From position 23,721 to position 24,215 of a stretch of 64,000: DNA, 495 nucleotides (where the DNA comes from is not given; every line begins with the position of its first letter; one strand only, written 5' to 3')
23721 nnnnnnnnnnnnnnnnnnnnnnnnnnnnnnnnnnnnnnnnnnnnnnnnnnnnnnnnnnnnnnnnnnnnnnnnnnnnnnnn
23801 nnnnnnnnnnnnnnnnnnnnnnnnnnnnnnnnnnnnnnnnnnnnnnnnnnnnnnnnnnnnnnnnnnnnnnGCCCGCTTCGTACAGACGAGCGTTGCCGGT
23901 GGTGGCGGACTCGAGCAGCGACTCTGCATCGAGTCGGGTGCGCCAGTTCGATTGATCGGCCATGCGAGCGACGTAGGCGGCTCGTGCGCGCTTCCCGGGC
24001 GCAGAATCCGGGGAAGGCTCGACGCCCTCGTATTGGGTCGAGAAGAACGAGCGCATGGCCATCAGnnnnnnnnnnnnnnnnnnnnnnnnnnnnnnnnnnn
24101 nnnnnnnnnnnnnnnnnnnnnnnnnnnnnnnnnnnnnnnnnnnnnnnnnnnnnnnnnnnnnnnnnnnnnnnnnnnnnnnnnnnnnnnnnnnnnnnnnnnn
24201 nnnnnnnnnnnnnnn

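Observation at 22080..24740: Sigma-28 (fliA) operon carrying two tandem, ~65% identical HDOD-domain paralogs instead of any recognisable flgM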

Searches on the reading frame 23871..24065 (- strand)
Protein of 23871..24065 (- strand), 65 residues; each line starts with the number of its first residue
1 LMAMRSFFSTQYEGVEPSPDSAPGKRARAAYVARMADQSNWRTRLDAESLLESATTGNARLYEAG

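Call 34: find_homologous_proteins(query=A2, max_evalue=0.01)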
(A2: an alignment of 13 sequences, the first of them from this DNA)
Query A2 (13 sequences) (65 aa, profile of the alignment): 9 proteins with E <= 0.01 among 856 candidates.
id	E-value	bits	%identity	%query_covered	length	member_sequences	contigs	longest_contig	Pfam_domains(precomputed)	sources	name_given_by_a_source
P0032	2.5e-28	115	78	98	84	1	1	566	-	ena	-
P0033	2.5e-27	112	87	95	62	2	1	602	-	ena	-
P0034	3.1e-27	112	67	88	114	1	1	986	PF04545.23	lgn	-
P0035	4.0e-26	108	67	97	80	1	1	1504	-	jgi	jgi:hypothetical protein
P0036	1.0e-23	101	60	80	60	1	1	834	-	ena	-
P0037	1.1e-18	85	57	72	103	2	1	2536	PF04545.23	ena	-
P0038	6.1e-17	79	57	72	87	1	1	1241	-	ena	-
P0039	1.4e-16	78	51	72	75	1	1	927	PF04545.23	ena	-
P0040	1.0e-6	46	70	35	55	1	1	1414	-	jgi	jgi:hypothetical protein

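Call 35: find_related_loci(query=A2, collection=metagenome_contigs, flank=4000)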
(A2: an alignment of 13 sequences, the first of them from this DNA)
Query A2 (65 aa) in metagenome_contigs; peptide patterns used: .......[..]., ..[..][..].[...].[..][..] (x = any residue, [..] = any of these).
268 stretches matched a pattern; 33 encode a relative of the query (tblastn E <= 1e-3); 33 distinct loci.
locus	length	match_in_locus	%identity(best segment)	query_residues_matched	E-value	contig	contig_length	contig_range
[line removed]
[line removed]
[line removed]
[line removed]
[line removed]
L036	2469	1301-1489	65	1-63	6e-25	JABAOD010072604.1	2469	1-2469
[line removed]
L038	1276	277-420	79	1-48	4e-24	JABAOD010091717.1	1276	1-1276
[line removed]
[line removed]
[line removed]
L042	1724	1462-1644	64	1-61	8e-23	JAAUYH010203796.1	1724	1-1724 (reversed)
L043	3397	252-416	62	1-55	8e-22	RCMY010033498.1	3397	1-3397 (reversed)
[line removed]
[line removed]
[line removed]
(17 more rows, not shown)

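Call 68: search_protein_families(library=pfam, proteins=[L057:1730-3256:+, L044:4206-4571:-, L044:4571-6241:-], max_evalue=0.01)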
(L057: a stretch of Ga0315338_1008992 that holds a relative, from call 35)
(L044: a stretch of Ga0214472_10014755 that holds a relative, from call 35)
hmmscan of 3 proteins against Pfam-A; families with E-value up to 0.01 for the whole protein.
L057:1730-3256:+ (508 aa): 2 families
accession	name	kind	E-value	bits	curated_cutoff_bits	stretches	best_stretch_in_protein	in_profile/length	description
PF13487.12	HD_5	-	6.1e-27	94.9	27.2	1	330-489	3-169/170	HD domain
PF01966.28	HD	-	5.4e-15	56.1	22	1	343-461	3-114/116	HD domain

L044:4206-4571:- (121 aa): 1 family
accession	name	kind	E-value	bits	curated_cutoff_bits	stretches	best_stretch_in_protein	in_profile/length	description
PF00072.30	Response_reg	-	8.4e-23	81.1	30.2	1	4-115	2-110/111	Response regulator receiver domain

L044:4571-6241:- (556 aa): 3 families
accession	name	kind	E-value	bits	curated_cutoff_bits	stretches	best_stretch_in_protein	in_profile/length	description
PF00072.30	Response_reg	-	4.7e-49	165.6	30.2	2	439-550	1-110/111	Response regulator receiver domain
PF01627.28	Hpt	-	5.6e-07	30.2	24.6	1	75-134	2-55/84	Hpt domain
PF21695.3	GlnR_1st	-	0.0024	18.2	27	0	478-551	39-108/111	Transcription regulator GlnR, N-terminal domain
